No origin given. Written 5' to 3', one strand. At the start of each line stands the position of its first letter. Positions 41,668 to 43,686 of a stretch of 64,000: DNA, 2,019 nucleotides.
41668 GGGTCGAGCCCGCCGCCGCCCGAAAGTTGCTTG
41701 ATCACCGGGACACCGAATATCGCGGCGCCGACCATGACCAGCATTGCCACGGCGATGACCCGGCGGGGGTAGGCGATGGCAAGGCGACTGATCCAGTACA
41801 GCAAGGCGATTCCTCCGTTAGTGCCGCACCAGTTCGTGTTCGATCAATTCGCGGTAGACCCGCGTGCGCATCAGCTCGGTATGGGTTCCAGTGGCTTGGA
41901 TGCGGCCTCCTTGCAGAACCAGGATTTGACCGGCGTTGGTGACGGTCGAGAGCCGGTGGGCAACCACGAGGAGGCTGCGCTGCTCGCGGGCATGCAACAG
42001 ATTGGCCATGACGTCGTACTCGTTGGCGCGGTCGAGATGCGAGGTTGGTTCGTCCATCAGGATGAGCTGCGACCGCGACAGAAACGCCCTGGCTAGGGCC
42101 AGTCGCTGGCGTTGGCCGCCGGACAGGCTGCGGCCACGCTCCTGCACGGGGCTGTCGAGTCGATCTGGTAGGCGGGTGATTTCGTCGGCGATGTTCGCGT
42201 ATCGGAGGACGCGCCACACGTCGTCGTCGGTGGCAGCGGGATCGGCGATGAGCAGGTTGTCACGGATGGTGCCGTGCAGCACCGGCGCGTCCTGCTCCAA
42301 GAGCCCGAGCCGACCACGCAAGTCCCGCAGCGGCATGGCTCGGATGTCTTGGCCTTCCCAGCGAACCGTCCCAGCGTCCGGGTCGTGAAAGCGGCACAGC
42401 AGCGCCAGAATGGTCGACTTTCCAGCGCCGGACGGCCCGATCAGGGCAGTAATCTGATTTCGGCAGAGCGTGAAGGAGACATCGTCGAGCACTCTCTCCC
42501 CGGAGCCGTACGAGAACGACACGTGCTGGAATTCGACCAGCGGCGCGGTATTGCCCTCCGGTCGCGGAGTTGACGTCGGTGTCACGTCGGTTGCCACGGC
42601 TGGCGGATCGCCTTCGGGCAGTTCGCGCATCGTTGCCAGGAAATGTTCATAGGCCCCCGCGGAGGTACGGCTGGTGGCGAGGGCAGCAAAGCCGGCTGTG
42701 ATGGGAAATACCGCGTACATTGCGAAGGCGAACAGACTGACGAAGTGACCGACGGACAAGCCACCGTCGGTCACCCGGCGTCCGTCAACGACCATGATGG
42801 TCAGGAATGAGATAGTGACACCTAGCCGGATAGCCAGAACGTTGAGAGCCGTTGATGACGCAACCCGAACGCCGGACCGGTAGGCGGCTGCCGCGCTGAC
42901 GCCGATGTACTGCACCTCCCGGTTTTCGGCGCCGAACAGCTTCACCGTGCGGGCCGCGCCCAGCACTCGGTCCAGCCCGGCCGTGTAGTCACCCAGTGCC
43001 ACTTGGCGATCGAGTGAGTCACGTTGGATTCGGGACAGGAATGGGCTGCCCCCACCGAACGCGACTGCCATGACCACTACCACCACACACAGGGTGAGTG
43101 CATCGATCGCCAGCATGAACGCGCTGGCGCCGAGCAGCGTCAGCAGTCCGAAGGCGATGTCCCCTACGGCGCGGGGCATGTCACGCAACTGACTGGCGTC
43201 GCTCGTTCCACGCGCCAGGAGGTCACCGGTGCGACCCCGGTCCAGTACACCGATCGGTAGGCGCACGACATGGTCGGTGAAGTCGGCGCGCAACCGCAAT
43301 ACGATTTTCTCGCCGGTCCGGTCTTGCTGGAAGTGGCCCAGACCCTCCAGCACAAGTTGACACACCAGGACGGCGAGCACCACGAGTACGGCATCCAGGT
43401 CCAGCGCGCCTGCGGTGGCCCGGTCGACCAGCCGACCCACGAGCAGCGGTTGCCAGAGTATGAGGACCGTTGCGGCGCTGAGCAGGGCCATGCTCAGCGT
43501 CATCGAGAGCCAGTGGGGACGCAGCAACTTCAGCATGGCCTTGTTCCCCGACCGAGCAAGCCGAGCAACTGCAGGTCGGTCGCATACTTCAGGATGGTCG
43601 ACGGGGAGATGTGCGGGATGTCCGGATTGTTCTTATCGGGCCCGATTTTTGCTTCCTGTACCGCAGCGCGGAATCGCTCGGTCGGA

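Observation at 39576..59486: Orphan NRPS operon (MbtH, 4-module NRPS with terminal reductase, ABC exporter, short MMPL)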

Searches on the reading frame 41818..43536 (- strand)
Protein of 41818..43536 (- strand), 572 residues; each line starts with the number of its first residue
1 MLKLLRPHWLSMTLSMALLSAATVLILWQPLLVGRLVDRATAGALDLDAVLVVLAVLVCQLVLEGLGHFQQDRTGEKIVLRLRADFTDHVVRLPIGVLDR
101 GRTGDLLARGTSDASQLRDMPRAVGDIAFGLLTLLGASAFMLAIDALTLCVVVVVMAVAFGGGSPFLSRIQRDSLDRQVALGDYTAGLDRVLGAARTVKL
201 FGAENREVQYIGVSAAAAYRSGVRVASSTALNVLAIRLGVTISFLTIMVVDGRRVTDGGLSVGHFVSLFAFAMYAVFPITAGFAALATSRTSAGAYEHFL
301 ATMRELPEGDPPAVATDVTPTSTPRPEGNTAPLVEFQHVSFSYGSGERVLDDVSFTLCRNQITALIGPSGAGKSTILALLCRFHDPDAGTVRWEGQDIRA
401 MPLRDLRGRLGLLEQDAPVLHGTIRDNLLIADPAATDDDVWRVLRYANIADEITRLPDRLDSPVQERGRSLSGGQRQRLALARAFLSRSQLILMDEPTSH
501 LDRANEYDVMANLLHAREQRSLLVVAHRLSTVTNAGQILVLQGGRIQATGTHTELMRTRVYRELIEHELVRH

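Call 6: search_protein_families(library=pfam, proteins=[window:41818-43536:-], max_evalue=0.001)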
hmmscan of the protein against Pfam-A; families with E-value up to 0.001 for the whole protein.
window:41818-43536:- (572 aa): 6 families
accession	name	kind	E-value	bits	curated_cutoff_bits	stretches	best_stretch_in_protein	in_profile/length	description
PF00005.33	ABC_tran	-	1.3e-33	116.9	25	1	350-499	1-137/137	ABC transporter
PF00664.28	ABC_membrane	-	1.6e-28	100.7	28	1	14-277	3-272/274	ABC transporter transmembrane region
PF02463.25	SMC_N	-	4e-08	33.4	40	1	429-539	112-209/220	RecF/RecN/SMC N terminal domain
PF13304.12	AAA_21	-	3.4e-06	27.8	27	0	362-384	1-23/304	AAA domain, putative AbiEii toxin, Type IV TA system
PF13191.12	AAA_16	-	0.00047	21.1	32.6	0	362-525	26-167/167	AAA ATPase domain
PF13555.12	AAA_29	-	0.00047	20.3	27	0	351-377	13-39/61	P-loop containing region of AAA domain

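Call 10: find_encoding_contigs(protein=window:41818-43536:-, flank=10000, max_places=6)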
Protein window:41818-43536:- (572 aa): no gene with exactly this product is on record in the collection.

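Call 11: find_homologous_proteins(query=window:41818-43536:-, max_evalue=1e-20)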
Query window:41818-43536:- (572 aa): 6229 proteins with E <= 1e-20 among 8000 candidates; the best 120 are listed.
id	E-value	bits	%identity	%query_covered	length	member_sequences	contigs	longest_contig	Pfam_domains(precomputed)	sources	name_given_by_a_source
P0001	0.0e+0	1238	100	100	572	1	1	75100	PF00005.34,PF02463.26,PF13304.13,PF00664.29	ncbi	-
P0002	0.0e+0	1108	89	100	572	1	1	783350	PF00005.34,PF02463.26,PF13304.13,PF00664.29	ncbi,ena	-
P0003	0.0e+0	1066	86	100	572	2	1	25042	PF00005.34,PF02463.26,PF13304.13,PF00664.29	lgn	-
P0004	0.0e+0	1051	85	100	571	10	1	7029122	PF00005.34,PF02463.26,PF13304.13,PF00664.29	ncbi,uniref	ncbi:ABC transporter ATP-binding protein [Mycobacterium sp. 23]|uniref:ABC transporter ATP-binding p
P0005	0.0e+0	1049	86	100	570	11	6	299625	PF00005.34,PF02463.26,PF13304.13,PF00664.29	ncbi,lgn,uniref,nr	ncbi:ABC transporter ATP-binding protein [Mycobacterium paragordonae]|uniref:ABC transporter ATP-bin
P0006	0.0e+0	1047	86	100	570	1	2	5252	PF00005.34,PF02463.26,PF13304.13,PF00664.29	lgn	-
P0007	0.0e+0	1041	86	100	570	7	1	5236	PF00005.34,PF02463.26,PF13304.13,PF00664.29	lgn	-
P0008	0.0e+0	1040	85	100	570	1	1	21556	PF00005.34,PF02463.26,PF13304.13,PF00664.29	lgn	-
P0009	0.0e+0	1040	85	100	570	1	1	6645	PF00005.34,PF02463.26,PF13304.13,PF00664.29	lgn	-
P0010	0.0e+0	1034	85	100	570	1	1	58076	PF00005.34,PF02463.26,PF13304.13,PF00664.29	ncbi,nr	ncbi:MAG: ABC transporter [Mycobacterium sp.]|nr:MAG: ABC transporter [Mycobacterium sp.]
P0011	0.0e+0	1029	83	100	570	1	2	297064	PF00005.34,PF02463.26,PF13304.13,PF00664.29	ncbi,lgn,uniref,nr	ncbi:ABC transporter ATP-binding protein [Mycobacterium sp. TY814]|uniref:ABC transporter ATP-bindin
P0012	0.0e+0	1029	83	100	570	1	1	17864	PF00005.34,PF02463.26,PF13304.13,PF00664.29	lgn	-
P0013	0.0e+0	1028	83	100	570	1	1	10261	PF00005.34,PF02463.26,PF13304.13,PF00664.29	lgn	-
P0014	0.0e+0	1028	83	100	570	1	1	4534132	PF00005.34,PF02463.26,PF13304.13,PF00664.29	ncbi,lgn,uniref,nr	ncbi:ABC transporter ATP-binding protein [Mycobacterium sp. TY815]|uniref:ABC transporter ATP-bindin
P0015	0.0e+0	1023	83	100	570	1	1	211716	PF00005.34,PF02463.26,PF13304.13,PF00664.29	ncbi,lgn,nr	ncbi:MAG: ABC transporter ATP-binding protein [Mycobacterium sp.]|nr:MAG: ABC transporter ATP-bindin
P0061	4.0e-254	862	73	100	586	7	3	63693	PF00005.34,PF02463.26,PF00664.29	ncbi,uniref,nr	ncbi:ABC transporter ATP-binding protein [Mycobacterium kansasii]|uniref:ABC transporter ATP-binding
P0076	2.3e-252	856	72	99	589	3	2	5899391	PF00005.34,PF02463.26,PF00664.29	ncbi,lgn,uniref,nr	ncbi:Multidrug resistance ABC transporter ATP-binding/permease protein BmrA [Mycobacterium innocens]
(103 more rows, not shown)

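Call 12: find_encoding_contigs(protein=P0001, flank=10000, max_places=3)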
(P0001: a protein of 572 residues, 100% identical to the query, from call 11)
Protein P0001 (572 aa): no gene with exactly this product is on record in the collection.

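Call 13: find_encoding_contigs(protein=P0061, flank=10000, max_places=3)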
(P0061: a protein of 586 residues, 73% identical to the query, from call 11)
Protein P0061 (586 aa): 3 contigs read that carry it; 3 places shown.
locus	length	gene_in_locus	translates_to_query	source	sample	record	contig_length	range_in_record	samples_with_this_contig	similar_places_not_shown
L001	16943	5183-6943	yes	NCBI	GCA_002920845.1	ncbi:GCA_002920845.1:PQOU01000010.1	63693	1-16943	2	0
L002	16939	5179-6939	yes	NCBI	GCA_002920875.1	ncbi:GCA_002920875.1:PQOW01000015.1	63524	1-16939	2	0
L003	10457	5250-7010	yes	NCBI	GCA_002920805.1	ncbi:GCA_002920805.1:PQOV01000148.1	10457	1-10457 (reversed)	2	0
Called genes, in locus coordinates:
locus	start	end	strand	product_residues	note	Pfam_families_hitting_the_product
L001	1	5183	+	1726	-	PF13193:AMP-binding_C, PF00550:PP-binding, PF00668:Condensation, PF00501:AMP-binding, PF13193:AMP-binding_C, PF00550:PP-binding, PF01370:Epimerase, PF07993:NAD_binding_4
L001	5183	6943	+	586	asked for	PF00664:ABC_membrane, PF00005:ABC_tran, PF02463:SMC_N (weak)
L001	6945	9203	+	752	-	PF03176:MMPL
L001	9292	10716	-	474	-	PF01381:HTH_3, PF12844:HTH_19, PF13560:HTH_31, PF06114:Peptidase_M78, PF09856:ScfRs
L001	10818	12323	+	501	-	PF03972:MmgE_PrpD_N, PF19305:MmgE_PrpD_C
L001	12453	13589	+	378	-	PF00285:Citrate_synt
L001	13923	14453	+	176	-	PF19457:DUF5994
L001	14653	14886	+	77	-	-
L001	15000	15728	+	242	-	PF10851:DUF2652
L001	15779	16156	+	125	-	PF12680:SnoaL_2 (weak)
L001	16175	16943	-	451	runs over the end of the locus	PF00890:FAD_binding_2 (weak), PF01266:DAO (weak), PF12831:FAD_oxidored (weak), PF13450:NAD_binding_8, PF01593:Amino_oxidase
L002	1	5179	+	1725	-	PF13193:AMP-binding_C, PF00550:PP-binding, PF00668:Condensation, PF00501:AMP-binding, PF13193:AMP-binding_C, PF00550:PP-binding, PF01370:Epimerase, PF07993:NAD_binding_4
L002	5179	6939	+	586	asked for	PF00664:ABC_membrane, PF00005:ABC_tran, PF02463:SMC_N (weak)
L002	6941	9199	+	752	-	PF03176:MMPL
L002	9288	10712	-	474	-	PF01381:HTH_3, PF12844:HTH_19, PF13560:HTH_31, PF06114:Peptidase_M78, PF09856:ScfRs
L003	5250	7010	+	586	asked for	PF00664:ABC_membrane, PF00005:ABC_tran, PF02463:SMC_N (weak)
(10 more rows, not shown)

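Call 36: search_protein_families(library=ncbifam, proteins=[window:41818-43536:-], max_evalue=1e-10)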
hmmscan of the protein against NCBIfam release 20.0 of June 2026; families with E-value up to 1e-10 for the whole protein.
window:41818-43536:- (572 aa): 166 families (the best 25 are shown)
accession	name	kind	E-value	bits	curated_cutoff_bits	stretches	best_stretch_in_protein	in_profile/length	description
TIGR02204.1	MsbA_rel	hypoth_equivalog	4.9e-87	292.9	780.4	1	3-565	11-572/576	ABC transporter, permease/ATP-binding protein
TIGR02203.1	MsbA_lipidA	equivalog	1.2e-83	281.6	602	1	5-559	9-559/572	lipid A export permease/ATP-binding protein MsbA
TIGR00958.1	3a01208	subfamily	7.3e-77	259.2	874.6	1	1-564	152-710/711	antigen peptide transporter 2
TIGR02868.1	CydC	equivalog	2.8e-73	247.4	329.05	1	80-529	86-530/530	thiol reductant ABC exporter subunit CydC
NF010178.0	PRK13657.1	equivalog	8.4e-72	242.4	733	1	9-558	19-559/588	glucan ABC transporter ATP-binding protein/ permease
TIGR03796.1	NHLM_micro_ABC1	equivalog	2.7e-71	240.7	853.3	1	51-565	198-709/710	NHLP family bacteriocin export ABC transporter peptidase/permease/ATPase subunit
TIGR03797.1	NHLM_micro_ABC2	equivalog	2.6e-70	237.8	709.4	1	15-559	143-675/686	NHLP bacteriocin export ABC transporter permease/ATPase subunit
NF045513.1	HepA_fam_ABC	equivalog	3.9e-70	237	725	1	50-559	99-599/610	heterocyst formation ABC transporter subunit HepA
TIGR02857.1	CydD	equivalog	1.4e-67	228.8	435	1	13-541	6-529/529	thiol reductant ABC exporter subunit CydD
TIGR03375.1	type_I_sec_LssB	subfamily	1.8e-67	228.2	693.1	1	54-557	196-690/696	type I secretion system permease/ATPase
NF008364.0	PRK11160.1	equivalog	5.6e-66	223.3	630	1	77-564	90-571/575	heme ABC transporter ATP-binding protein/permease CydC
NF008055.0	PRK10789.1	equivalog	1.8e-64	218.2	845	1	8-564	14-567/590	SmdA family multidrug ABC transporter permease/ATP-binding protein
TIGR01846.1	type_I_sec_HlyB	subfamily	3.3e-64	217.4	725.55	1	22-559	151-682/694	type I secretion system permease/ATPase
NF008381.0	PRK11176.1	equivalog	4.8e-63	213.4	867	1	14-564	34-575/582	lipid A ABC transporter ATP-binding protein/permease MsbA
NF052233.1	CphA_assoc_ABC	equivalog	2.3e-61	208.1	880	1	14-559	190-733/766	cyanophycin metabolism-associated ABC transporter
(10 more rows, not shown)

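Call 41: find_encoding_contigs(protein=P0076, flank=10000, max_places=1)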
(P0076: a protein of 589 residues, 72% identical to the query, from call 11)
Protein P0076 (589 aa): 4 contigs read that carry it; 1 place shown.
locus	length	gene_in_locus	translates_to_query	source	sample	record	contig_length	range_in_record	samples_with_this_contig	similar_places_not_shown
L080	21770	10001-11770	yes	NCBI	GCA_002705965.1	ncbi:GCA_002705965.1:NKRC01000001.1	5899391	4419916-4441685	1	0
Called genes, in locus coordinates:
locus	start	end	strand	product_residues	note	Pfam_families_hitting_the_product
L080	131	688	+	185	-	PF00550:PP-binding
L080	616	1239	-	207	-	-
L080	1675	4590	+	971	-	PF00550:PP-binding, PF00668:Condensation, PF00501:AMP-binding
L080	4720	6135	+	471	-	PF13193:AMP-binding_C, PF00550:PP-binding, PF00975:Thioesterase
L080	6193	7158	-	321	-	-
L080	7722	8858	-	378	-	PF00067:p450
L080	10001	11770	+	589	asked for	PF00664:ABC_membrane, PF00005:ABC_tran, PF02463:SMC_N (weak)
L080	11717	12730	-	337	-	PF00067:p450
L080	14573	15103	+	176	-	PF19457:DUF5994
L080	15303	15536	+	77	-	-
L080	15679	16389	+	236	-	PF10851:DUF2652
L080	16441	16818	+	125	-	-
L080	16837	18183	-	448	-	PF00890:FAD_binding_2 (weak), PF01266:DAO (weak), PF03486:HI0933_like (faint), PF07992:Pyr_redox_2 (faint), PF12831:FAD_oxidored (weak), PF13450:NAD_binding_8, PF01593:Amino_oxidase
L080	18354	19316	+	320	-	PF12146:Hydrolase_4, PF00561:Abhydrolase_1, PF12697:Abhydrolase_6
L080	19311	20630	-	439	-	PF00890:FAD_binding_2 (weak), PF01266:DAO, PF01593:Amino_oxidase, PF07992:Pyr_redox_2 (weak), PF12831:FAD_oxidored (weak), PF13450:NAD_binding_8, PF13738:Pyr_redox_3 (faint)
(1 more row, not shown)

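Call 42: find_encoding_contigs(protein=P0004, flank=10000, max_places=1)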
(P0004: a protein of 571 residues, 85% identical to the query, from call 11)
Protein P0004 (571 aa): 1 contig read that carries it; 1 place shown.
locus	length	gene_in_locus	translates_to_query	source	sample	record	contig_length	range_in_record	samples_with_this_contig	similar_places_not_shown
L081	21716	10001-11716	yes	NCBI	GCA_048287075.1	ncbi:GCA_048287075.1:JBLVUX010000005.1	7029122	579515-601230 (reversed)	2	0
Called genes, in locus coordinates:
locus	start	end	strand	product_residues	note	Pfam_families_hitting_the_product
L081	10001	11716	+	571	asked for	PF00664:ABC_membrane, PF00005:ABC_tran, PF02463:SMC_N (faint), PF13304:AAA_21 (faint)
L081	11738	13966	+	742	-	PF03176:MMPL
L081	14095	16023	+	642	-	PF00069:Pkinase, PF07714:PK_Tyr_Ser-Thr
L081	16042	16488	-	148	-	PF12900:Pyridox_ox_2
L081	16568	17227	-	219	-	PF01988:VIT1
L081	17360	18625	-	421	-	PF00324:AA_permease, PF03845:Spore_permease (weak), PF13520:AA_permease_2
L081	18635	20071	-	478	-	PF03007:WS_DGAT_cat, PF06974:WS_DGAT_C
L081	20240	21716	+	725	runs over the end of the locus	PF12437:GSIII_N, PF00120:Gln-synt_C, PF18318:Gln-synt_C-ter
